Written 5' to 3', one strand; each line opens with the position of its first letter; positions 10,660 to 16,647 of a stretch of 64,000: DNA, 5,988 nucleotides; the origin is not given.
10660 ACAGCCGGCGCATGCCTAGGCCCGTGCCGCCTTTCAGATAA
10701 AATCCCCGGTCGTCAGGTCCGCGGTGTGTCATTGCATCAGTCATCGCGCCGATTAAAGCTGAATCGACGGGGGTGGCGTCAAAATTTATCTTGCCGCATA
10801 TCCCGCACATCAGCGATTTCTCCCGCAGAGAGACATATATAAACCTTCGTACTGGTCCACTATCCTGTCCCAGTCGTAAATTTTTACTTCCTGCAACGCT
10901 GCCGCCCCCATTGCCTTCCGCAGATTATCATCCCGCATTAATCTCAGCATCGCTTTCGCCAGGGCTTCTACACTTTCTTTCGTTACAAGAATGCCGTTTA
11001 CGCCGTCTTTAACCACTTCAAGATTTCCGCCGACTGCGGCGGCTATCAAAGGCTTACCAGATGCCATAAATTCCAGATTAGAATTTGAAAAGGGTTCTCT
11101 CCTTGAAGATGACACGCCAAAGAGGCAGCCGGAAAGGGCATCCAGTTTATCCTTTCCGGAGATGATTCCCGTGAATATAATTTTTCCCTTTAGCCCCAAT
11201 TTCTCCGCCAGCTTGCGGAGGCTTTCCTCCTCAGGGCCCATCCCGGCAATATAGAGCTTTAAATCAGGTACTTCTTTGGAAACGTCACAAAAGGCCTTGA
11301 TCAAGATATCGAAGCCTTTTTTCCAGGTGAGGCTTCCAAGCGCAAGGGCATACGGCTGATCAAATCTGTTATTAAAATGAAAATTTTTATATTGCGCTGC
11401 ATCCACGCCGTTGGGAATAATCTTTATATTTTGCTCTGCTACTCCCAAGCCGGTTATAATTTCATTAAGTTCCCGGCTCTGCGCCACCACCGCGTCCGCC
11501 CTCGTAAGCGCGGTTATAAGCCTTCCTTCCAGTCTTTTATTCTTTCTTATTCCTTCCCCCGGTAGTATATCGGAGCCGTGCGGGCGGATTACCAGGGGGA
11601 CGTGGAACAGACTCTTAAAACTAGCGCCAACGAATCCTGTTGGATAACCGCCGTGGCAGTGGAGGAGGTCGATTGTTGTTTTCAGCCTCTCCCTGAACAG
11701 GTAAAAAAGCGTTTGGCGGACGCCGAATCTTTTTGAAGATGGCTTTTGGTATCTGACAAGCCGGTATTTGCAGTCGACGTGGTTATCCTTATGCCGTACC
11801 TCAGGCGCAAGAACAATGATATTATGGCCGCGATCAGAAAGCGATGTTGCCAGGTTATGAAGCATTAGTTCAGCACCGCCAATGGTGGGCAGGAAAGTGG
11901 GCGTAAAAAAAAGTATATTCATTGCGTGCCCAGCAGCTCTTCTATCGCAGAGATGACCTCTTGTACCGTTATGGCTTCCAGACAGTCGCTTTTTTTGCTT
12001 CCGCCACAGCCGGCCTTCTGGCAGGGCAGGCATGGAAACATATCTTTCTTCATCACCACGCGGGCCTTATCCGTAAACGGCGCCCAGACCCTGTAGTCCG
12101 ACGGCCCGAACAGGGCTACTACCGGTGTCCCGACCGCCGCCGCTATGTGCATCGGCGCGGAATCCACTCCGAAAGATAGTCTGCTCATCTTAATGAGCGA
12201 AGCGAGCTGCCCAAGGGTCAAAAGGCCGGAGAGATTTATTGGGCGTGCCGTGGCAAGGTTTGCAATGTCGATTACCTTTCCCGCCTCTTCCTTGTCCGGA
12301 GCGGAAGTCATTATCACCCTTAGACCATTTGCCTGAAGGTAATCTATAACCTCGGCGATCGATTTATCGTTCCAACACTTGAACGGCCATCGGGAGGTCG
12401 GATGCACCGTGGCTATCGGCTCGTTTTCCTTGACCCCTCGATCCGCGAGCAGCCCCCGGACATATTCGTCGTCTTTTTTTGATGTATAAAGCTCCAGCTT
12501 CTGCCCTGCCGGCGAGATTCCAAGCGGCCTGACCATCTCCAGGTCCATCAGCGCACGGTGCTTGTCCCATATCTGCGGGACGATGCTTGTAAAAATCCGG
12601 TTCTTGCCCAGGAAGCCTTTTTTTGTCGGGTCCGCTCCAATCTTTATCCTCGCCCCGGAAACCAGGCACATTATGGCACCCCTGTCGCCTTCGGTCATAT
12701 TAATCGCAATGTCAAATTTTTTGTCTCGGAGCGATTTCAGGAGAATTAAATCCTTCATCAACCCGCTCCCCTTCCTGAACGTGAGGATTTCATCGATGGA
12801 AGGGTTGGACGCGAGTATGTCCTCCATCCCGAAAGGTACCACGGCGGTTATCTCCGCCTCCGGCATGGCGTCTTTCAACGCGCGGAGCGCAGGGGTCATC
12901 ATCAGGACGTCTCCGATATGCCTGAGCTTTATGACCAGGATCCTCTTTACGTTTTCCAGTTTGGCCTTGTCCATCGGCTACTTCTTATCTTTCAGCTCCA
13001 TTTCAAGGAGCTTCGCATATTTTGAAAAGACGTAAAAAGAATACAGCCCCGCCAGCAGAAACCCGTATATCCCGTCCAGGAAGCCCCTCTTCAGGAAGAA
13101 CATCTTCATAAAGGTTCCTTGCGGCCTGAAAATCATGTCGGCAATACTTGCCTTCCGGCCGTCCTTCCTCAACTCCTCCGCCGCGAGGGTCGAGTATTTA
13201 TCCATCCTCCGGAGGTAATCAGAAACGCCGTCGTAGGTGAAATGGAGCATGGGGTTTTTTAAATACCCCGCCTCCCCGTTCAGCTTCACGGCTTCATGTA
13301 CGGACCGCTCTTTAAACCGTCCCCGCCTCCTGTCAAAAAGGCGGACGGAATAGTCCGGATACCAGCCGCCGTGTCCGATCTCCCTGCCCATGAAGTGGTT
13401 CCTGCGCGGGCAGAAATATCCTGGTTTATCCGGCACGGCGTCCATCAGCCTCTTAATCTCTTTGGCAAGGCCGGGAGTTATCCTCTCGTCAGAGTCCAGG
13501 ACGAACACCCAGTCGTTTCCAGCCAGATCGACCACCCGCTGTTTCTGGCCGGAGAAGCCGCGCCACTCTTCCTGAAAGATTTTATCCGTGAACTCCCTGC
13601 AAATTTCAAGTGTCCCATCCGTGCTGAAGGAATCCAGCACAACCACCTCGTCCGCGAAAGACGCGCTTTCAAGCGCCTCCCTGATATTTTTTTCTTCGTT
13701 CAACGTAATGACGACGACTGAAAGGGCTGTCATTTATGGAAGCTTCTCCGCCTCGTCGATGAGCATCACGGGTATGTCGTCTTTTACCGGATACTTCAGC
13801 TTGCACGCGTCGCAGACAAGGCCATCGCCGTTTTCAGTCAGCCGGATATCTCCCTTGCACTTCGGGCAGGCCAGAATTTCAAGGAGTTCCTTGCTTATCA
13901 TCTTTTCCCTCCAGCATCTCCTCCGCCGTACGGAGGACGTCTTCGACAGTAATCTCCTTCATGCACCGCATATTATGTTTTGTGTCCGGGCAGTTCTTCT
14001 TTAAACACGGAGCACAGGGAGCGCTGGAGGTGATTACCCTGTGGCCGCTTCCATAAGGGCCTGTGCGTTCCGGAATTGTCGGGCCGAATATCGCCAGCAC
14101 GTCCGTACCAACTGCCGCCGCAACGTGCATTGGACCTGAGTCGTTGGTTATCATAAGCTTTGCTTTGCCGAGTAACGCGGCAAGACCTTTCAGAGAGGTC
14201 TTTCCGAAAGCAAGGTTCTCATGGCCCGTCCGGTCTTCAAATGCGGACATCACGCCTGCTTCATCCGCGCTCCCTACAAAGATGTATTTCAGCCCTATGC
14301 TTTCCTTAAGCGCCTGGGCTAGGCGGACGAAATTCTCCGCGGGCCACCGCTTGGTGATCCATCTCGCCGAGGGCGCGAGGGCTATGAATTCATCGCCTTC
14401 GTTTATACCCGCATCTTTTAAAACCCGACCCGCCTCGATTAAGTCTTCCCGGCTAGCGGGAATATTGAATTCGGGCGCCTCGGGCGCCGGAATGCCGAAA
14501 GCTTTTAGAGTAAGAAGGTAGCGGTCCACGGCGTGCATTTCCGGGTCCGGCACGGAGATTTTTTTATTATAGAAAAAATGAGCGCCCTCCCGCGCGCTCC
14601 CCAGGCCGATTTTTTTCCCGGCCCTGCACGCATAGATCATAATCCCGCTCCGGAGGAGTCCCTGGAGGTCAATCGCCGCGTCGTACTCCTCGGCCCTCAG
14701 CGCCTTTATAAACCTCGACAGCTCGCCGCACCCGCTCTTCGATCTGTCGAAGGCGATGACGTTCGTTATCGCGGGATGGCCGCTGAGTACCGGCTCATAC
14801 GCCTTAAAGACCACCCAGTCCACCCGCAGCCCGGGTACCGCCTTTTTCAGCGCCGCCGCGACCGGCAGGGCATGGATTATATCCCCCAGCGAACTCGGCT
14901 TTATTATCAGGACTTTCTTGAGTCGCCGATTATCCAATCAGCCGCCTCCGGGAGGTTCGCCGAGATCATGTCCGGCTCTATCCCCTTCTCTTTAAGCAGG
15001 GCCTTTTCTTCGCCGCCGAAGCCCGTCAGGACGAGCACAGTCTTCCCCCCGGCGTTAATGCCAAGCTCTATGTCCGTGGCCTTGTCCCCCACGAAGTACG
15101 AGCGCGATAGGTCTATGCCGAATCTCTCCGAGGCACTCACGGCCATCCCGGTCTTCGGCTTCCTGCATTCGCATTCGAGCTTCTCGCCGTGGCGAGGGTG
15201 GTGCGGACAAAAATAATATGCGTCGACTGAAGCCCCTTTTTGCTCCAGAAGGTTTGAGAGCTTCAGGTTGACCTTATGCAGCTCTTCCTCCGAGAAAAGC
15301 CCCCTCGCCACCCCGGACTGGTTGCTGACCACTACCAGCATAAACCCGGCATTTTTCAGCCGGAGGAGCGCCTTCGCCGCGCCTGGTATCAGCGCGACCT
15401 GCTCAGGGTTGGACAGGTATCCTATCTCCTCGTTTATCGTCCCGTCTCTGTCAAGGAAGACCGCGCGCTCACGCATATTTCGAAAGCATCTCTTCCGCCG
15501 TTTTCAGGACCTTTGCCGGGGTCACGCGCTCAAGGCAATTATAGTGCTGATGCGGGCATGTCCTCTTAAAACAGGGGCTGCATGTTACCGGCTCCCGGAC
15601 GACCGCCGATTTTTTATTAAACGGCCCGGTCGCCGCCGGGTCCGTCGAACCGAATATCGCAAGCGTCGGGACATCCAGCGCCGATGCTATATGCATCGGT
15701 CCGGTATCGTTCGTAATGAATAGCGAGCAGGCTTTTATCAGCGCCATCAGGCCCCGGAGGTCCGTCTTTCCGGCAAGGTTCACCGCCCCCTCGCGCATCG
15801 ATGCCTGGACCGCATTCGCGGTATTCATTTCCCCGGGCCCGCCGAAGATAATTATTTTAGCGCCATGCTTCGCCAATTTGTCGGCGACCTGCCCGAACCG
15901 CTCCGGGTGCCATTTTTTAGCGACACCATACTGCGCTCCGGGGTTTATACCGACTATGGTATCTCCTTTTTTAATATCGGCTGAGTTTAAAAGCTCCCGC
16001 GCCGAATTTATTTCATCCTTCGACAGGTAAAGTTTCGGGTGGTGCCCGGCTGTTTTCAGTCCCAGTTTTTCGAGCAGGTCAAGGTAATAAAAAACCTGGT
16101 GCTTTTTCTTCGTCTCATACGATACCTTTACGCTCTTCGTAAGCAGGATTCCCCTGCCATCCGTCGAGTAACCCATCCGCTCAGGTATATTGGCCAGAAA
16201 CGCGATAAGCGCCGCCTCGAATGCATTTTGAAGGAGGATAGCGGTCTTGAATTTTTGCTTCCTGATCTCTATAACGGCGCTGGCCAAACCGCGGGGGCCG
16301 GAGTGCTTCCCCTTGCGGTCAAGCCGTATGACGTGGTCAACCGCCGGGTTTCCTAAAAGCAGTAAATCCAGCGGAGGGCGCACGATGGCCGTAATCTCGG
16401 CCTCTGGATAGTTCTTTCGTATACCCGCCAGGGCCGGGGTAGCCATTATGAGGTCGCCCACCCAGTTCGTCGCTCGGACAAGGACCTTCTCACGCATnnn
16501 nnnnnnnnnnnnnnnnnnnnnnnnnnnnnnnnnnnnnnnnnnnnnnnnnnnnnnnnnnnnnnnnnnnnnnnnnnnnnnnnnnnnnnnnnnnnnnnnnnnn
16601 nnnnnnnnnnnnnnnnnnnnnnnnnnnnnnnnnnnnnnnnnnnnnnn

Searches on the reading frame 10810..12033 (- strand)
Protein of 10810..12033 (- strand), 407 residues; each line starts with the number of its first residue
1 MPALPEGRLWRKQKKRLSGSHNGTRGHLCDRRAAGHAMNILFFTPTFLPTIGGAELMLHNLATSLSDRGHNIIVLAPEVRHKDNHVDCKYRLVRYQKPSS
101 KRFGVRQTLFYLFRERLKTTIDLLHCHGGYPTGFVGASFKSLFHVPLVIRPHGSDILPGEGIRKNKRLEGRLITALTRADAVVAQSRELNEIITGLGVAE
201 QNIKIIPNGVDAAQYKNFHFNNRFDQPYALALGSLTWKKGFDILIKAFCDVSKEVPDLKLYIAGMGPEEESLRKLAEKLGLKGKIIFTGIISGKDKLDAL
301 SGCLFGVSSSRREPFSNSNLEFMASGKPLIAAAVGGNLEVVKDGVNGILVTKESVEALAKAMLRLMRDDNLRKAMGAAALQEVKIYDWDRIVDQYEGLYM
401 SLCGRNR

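Call 59: search_protein_families(library=pfam, proteins=[window:10810-12033:-], max_evalue=0.0001)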
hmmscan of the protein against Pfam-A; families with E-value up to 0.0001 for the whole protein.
window:10810-12033:- (407 aa): 6 families
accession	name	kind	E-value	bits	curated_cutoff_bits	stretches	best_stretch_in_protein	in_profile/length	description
PF00534.26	Glycos_transf_1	-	2.2e-38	131.9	26.4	1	224-379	13-169/172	Glycosyl transferases group 1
PF13692.12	Glyco_trans_1_4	-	9.8e-32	110.6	27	1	227-368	2-142/142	Glycosyl transferases group 1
PF13439.12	Glyco_transf_4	-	9.3e-27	94.6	28.5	1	51-213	1-169/170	Glycosyltransferase Family 4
PF13579.12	Glyco_trans_4_4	-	1.3e-16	61.8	29.7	1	52-209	1-158/158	Glycosyl transferase 4-like domain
PF13477.12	Glyco_trans_4_2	-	4.1e-07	30.7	23.4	1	55-185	10-138/139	Glycosyl transferase 4-like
PF13524.12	Glyco_trans_1_2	-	3e-06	27.7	25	1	249-395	6-142/144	Glycosyl transferase-like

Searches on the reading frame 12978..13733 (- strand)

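Call 35: search_protein_families(library=pfam, proteins=[window:12978-13733:-], max_evalue=0.0001)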
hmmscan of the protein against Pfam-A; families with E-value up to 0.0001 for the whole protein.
window:12978-13733:- (251 aa): 1 family
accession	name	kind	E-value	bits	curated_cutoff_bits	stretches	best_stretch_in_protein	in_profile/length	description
PF00535.33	Glycos_transf_2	-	2.8e-17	63.6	23.3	1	5-99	1-105/168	Glycosyl transferase family 2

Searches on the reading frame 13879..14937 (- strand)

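Call 35: search_protein_families(library=pfam, proteins=[window:13879-14937:-], max_evalue=0.0001)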
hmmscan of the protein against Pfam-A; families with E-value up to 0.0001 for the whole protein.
window:13879-14937:- (352 aa): 1 family
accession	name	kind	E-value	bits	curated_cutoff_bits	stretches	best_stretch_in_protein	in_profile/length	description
PF01075.23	Glyco_transf_9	-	2.3e-52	178.2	22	1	75-318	3-243/247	Glycosyltransferase family 9 (heptosyltransferase)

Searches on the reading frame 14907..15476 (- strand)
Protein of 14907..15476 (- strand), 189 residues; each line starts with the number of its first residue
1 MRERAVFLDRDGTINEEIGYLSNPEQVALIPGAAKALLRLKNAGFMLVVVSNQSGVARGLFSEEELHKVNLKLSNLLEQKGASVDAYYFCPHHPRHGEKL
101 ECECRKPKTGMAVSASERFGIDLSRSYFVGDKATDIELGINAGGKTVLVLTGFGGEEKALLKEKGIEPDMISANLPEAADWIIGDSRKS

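Call 35: search_protein_families(library=pfam, proteins=[window:14907-15476:-], max_evalue=0.0001)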
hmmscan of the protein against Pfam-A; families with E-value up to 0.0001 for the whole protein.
window:14907-15476:- (189 aa): 4 families
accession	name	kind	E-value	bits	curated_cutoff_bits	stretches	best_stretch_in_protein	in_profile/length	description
PF13242.12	Hydrolase_like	-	2.2e-16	59.9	22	1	104-178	2-75/75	HAD-hyrolase-like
PF08645.17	PNK3P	-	1.2e-09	38.6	22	1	34-135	35-129/161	Polynucleotide kinase 3 phosphatase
PF13419.12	HAD_2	-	1.8e-08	35.2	23.8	0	102-149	131-178/178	Haloacid dehalogenase-like hydrolase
PF00702.32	Hydrolase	-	4.7e-08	34.1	26.4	1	16-143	86-191/191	haloacid dehalogenase-like hydrolase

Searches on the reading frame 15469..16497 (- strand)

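Call 35: search_protein_families(library=pfam, proteins=[window:15469-16497:-], max_evalue=0.0001)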
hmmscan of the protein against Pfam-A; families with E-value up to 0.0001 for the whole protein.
window:15469-16497:- (342 aa): 1 family
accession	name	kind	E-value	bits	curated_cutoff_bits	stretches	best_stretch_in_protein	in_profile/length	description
PF01075.23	Glyco_transf_9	-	2.4e-54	184.7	22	1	77-319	7-246/247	Glycosyltransferase family 9 (heptosyltransferase)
